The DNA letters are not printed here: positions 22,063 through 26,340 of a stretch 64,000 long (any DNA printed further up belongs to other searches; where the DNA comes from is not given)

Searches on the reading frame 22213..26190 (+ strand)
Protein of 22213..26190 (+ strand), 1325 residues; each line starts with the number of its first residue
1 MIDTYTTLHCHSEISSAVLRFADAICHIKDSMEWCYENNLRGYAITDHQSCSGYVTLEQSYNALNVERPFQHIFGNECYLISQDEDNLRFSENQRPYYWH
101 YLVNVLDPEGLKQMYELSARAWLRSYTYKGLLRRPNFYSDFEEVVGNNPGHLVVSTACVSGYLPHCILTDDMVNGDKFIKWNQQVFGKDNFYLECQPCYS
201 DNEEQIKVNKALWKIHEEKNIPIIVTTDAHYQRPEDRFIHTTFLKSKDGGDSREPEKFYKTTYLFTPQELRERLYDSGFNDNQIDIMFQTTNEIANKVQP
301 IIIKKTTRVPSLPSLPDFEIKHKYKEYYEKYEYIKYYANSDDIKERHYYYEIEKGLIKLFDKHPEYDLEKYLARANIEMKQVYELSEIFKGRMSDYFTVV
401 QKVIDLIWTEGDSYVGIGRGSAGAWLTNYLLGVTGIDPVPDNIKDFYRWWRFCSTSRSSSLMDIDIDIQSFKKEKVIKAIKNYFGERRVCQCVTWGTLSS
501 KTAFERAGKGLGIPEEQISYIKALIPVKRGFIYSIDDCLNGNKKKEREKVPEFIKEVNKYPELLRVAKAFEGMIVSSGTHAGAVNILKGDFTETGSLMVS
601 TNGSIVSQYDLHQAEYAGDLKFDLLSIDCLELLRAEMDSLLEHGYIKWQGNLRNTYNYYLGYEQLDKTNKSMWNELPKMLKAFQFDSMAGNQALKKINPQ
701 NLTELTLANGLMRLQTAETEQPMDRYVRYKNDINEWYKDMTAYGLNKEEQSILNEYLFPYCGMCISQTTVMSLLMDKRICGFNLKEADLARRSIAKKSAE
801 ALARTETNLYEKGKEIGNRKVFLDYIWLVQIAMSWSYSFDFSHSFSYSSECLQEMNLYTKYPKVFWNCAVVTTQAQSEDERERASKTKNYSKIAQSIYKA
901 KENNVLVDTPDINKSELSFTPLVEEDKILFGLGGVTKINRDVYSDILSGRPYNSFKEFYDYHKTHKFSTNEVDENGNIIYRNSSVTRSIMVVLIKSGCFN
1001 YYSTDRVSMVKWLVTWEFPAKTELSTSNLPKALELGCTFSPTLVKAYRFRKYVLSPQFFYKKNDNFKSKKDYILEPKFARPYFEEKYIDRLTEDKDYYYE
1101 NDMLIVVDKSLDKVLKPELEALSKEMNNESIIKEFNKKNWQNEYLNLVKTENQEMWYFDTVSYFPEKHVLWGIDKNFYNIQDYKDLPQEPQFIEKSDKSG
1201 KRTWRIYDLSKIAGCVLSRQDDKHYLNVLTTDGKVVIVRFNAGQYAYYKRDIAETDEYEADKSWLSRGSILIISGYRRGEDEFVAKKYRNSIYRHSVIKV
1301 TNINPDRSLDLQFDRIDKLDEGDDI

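Call 13: search_protein_families(library=pfam, proteins=[window:22213-26190:+], max_evalue=0.01)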
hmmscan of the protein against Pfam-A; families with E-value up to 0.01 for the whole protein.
window:22213-26190:+ (1325 aa): 5 families
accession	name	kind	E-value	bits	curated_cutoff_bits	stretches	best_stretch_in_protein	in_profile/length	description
PF07733.18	DNA_pol3_alpha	-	1.3e-44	153.3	23.9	1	375-625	21-259/260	Bacterial DNA polymerase III alpha NTPase domain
PF02811.25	PHP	-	3e-18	67.1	26.4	1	8-196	2-162/164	PHP domain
PF17657.6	DNA_pol3_finger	-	6.6e-14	52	22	1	678-815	40-164/166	Bacterial DNA polymerase III alpha subunit finger domain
PF14579.12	HHH_6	-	3e-09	37.4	25.6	1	905-971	2-70/90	Helix-hairpin-helix motif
PF17981.7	ADD_ATRX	-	0.0025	18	25.7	0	978-1008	23-53/56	Cysteine Rich ADD domain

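Call 33: search_dna_similar(query=window:22213-26190:+, collection=phages, mode=protein, max_rows=15)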
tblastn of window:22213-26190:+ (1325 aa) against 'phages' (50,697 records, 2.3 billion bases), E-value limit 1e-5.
Records with a match: 1390; places in all: 1397; records where one place covers at least 80% of the query: 113.
Best place of each record, by identity: <60% 1390.
By first word of the organism name: Pseudomonas 299; Mycobacterium 282; Streptomyces 211; Gordonia 121; Bacillus 97; Staphylococcus 48; Bacteriophage 36; Microbacterium 36; Escherichia 31; Enterococcus 21; and 55 more.
By host as written in the record: Mycobacterium smegmatis mc2 155 204; Pseudomonas aeruginosa 118; - 91; Pseudomonas aeruginosa PAO1 86; Streptomyces griseus ATCC 10137 81; Gordonia terrae 3612 65; Streptomyces lividans JI 1326 44; Mycobacterium smegmatis mc#155 37; and 227 more.
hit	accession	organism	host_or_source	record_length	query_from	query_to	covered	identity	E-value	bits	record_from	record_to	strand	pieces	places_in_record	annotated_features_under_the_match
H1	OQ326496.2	Enterocloster phage PMBT24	Enterocloster bolteae Q14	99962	1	1321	100%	47.7%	0e+0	1211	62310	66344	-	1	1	DNA polymerase III alpha subunit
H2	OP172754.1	Enterocloster phage CB457P2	Enterocloster bolteae DA457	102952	1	1322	98%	47.1%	8e-174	1216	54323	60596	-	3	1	hypothetical protein (x3) | DNA endonuclease (x2)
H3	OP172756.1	Enterocloster phage CB473P2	Enterocloster bolteae DA473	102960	1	1322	98%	47.1%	8e-174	1216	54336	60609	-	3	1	hypothetical protein (x3) | DNA endonuclease (x2)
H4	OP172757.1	Enterocloster phage CB473P3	Enterocloster bolteae DA473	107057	1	1322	98%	47.1%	6e-171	1211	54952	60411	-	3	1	hypothetical protein (x3) | DNA endonuclease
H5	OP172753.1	Enterocloster phage CB457P1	Enterocloster bolteae DA457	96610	1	1321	98%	46.9%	1e-164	1195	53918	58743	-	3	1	hypothetical protein (x3)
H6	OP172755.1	Enterocloster phage CB473P1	Enterocloster bolteae DA473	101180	1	1321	98%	46.6%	6e-167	1196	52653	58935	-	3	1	hypothetical protein (x3) | DNA endonuclease (x2)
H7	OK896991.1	Geobacillus phage GR1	Geobacillus stearothermophilus ATCC ...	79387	11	1316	99%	33.3%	0e+0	642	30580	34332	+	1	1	PHP domain-containing protein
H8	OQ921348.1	Bacillus phage SPbetaL8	Bacillus subtilis BEST7003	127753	9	1317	99%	32.6%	0e+0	684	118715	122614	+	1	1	hypothetical protein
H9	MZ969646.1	Bacillus phage BUCT082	Bacillus subtilis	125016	9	1315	99%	32.6%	0e+0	678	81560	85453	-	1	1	DNA polymerase III subunit alpha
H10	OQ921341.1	Bacillus phage SPbetaL1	Bacillus subtilis BEST7003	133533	9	1317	99%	32.5%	0e+0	674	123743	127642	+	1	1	hypothetical protein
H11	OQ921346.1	Bacillus phage SPbetaL6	Bacillus subtilis BEST7003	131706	9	1311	98%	32.6%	0e+0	677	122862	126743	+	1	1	hypothetical protein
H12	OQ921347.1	Bacillus phage SPbetaL7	Bacillus subtilis BEST7003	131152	9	1311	98%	32.6%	0e+0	677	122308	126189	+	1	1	hypothetical protein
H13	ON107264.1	Bacillus phage BUCT083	Bacillus subtilis subsp. subtilis str. ...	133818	9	1315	99%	32.4%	0e+0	675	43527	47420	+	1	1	DNA polymerase III subunit alpha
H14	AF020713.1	Bacillus phage SPBc2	-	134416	9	1315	99%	32.4%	0e+0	674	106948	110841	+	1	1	yorL: putative DNA polymerase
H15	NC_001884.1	Bacillus phage SPBc2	Bacillus subtilis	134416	9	1315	99%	32.4%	0e+0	674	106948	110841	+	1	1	yorL: DNA polymerase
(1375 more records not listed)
